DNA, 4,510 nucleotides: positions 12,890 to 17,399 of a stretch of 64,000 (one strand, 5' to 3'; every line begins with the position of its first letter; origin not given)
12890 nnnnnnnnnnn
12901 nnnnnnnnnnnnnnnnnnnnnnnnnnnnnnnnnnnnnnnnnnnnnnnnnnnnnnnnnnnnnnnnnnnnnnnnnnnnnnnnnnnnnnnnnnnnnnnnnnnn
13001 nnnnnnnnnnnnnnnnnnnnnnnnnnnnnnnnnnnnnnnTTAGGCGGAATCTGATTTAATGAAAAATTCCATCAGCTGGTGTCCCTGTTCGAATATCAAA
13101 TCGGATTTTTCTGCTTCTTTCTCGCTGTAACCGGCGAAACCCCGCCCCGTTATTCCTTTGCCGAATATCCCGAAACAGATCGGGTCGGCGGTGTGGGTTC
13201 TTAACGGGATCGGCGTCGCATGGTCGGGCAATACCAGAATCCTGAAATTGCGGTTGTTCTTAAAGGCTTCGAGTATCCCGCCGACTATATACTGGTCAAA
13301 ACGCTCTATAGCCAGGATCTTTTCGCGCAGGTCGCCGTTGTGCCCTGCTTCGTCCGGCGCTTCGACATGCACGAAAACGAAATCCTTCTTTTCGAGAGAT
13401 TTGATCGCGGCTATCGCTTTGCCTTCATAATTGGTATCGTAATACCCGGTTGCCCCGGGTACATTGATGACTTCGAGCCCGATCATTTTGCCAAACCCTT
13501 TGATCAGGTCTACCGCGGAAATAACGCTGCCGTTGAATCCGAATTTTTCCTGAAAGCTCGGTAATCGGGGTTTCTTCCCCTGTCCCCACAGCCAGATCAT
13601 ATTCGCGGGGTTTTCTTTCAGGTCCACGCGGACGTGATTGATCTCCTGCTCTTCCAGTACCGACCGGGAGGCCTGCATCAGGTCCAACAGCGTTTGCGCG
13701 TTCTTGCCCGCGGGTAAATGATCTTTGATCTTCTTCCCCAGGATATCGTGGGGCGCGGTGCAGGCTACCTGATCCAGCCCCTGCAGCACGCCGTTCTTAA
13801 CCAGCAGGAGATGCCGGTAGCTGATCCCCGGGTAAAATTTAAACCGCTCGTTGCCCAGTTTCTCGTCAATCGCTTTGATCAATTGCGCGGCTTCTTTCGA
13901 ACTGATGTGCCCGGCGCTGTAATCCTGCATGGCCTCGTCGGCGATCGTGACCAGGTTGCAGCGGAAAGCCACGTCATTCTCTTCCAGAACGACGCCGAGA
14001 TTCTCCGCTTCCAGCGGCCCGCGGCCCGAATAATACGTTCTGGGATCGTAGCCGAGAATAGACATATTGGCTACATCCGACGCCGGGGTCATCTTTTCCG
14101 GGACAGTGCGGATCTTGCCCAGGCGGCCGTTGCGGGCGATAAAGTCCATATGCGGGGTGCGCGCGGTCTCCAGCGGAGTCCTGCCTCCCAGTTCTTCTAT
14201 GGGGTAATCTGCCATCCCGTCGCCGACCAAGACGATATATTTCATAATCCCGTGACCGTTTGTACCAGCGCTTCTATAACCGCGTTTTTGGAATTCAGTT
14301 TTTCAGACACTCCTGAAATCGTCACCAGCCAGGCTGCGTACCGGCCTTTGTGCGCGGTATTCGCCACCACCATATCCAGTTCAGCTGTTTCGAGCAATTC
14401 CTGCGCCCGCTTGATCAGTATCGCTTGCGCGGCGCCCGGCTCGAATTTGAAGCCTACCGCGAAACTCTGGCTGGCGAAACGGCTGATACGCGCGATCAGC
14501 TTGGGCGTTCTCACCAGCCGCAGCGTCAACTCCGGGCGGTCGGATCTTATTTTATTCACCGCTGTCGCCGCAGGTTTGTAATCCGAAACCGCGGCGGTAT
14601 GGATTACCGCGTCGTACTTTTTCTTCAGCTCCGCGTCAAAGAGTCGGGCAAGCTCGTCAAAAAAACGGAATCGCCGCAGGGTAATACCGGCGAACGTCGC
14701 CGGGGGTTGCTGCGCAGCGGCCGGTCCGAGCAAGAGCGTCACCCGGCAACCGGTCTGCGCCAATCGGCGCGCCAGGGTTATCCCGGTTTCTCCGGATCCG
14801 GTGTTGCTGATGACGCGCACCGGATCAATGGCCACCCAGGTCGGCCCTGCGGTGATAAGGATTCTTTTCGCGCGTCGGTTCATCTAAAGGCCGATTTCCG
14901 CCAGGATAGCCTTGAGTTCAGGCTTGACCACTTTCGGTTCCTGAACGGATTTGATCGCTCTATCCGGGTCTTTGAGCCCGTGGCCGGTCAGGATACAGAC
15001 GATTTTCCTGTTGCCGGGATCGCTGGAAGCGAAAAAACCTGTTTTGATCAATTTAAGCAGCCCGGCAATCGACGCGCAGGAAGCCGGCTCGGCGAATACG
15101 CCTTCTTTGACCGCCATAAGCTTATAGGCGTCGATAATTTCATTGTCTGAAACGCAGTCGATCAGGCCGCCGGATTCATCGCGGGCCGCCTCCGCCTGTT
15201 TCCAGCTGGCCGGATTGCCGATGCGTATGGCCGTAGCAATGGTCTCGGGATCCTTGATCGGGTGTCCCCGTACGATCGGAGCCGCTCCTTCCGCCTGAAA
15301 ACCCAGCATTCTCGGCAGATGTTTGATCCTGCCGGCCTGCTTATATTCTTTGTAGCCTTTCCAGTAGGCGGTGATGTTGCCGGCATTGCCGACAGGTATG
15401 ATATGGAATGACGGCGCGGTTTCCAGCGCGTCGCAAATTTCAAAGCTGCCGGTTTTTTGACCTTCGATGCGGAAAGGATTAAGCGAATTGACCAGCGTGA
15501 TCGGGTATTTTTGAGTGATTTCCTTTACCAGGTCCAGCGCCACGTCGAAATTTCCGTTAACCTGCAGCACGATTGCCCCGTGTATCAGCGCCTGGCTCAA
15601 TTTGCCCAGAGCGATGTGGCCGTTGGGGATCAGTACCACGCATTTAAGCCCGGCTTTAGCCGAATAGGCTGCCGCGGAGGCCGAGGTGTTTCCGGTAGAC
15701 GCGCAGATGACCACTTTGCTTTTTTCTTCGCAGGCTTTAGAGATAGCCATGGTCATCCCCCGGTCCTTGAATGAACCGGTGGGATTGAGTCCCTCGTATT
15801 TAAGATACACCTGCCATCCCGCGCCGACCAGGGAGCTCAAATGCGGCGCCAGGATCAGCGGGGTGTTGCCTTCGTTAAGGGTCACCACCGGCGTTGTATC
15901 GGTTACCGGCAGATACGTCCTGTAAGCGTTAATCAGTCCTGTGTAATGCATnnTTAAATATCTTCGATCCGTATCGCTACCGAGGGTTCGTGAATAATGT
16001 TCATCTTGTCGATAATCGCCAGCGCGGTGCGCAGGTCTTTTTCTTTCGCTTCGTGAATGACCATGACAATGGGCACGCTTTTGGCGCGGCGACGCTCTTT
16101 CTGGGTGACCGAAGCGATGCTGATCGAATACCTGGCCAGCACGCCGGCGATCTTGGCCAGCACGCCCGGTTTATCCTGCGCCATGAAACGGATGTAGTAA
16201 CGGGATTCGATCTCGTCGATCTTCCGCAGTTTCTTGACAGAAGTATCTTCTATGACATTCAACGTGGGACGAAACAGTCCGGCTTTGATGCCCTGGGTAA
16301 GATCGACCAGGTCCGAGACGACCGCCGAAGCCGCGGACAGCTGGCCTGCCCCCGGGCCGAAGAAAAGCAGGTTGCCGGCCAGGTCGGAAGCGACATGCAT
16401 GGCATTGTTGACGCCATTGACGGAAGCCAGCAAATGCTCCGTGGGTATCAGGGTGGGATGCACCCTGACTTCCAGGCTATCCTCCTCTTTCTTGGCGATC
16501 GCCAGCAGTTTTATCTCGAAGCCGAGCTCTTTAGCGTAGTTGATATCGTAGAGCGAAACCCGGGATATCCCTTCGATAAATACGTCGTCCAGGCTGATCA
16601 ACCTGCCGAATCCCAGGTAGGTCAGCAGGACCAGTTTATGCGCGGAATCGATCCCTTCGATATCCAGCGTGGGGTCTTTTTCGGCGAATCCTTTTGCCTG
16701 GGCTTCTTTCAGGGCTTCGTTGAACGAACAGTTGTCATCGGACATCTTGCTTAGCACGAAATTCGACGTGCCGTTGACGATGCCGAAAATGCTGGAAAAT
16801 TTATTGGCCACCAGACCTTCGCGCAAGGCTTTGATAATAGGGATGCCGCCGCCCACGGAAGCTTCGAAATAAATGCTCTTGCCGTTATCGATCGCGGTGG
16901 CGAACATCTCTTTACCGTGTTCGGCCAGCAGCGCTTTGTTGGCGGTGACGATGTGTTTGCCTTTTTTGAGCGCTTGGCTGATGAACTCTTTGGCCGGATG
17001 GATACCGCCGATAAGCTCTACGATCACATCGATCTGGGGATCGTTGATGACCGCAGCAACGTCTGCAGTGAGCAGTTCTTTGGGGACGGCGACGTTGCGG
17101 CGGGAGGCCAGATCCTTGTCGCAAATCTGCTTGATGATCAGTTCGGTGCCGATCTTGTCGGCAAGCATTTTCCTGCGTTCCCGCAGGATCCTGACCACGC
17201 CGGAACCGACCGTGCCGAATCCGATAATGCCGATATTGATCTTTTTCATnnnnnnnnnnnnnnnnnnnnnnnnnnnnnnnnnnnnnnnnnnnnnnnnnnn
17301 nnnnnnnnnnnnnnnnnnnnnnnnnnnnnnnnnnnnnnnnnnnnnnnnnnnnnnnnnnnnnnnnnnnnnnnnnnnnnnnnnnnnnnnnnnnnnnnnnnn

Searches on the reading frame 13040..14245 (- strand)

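Call 61: search_protein_families(library=pfam, proteins=[window:13040-14245:-], max_evalue=0.00001)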
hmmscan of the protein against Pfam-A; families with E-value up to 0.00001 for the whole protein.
window:13040-14245:- (401 aa): 2 families
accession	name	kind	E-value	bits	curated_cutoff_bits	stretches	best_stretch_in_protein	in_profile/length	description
PF10143.14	PhosphMutase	-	1.7e-57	194.5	21.5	1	37-203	1-170/170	2,3-bisphosphoglycerate-independent phosphoglycerate mutase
PF01676.23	Metalloenzyme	-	5.1e-43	147.8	24.3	1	1-394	1-248/252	Metalloenzyme superfamily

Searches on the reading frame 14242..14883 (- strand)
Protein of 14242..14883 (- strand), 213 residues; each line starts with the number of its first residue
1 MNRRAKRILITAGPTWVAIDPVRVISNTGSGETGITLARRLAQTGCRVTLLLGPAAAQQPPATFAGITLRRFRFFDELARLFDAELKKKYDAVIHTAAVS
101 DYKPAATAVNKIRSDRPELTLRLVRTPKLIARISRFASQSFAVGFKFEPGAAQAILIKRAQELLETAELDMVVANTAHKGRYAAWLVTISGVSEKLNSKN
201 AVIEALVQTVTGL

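Call 61: search_protein_families(library=pfam, proteins=[window:14242-14883:-], max_evalue=0.00001)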
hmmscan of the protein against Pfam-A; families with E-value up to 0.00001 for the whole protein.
window:14242-14883:- (213 aa): 1 family
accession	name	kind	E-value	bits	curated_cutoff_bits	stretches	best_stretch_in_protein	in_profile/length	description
PF04127.22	DFP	-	1.2e-41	143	22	1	5-179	3-171/186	DNA/pantothenate metabolism flavoprotein C-terminal domain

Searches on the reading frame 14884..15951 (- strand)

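Call 61: search_protein_families(library=pfam, proteins=[window:14884-15951:-], max_evalue=0.00001)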
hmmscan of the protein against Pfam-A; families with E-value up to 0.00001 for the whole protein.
window:14884-15951:- (355 aa): 1 family
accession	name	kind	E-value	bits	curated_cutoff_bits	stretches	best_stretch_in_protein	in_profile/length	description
PF00291.31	PALP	-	9.4e-68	229.1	35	1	23-323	1-295/295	Pyridoxal-phosphate dependent enzyme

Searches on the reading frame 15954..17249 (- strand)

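Call 61: search_protein_families(library=pfam, proteins=[window:15954-17249:-], max_evalue=0.00001)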
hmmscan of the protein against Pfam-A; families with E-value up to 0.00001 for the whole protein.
window:15954-17249:- (431 aa): 4 families
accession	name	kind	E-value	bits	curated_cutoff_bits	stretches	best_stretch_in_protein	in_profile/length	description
PF00742.24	Homoserine_dh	-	1.4e-59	201.3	22.9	1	137-315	1-173/173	Homoserine dehydrogenase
PF03447.22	NAD_binding_3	-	1.8e-22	80.7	24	1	10-129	1-116/116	Homoserine dehydrogenase, NAD binding domain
PF01842.31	ACT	-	4.2e-12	46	27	1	351-414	1-62/66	ACT domain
PF22629.2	ACT_AHAS_ss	-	9.1e-07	29.4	27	1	356-417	4-63/67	AHAS small subunit-like ACT domain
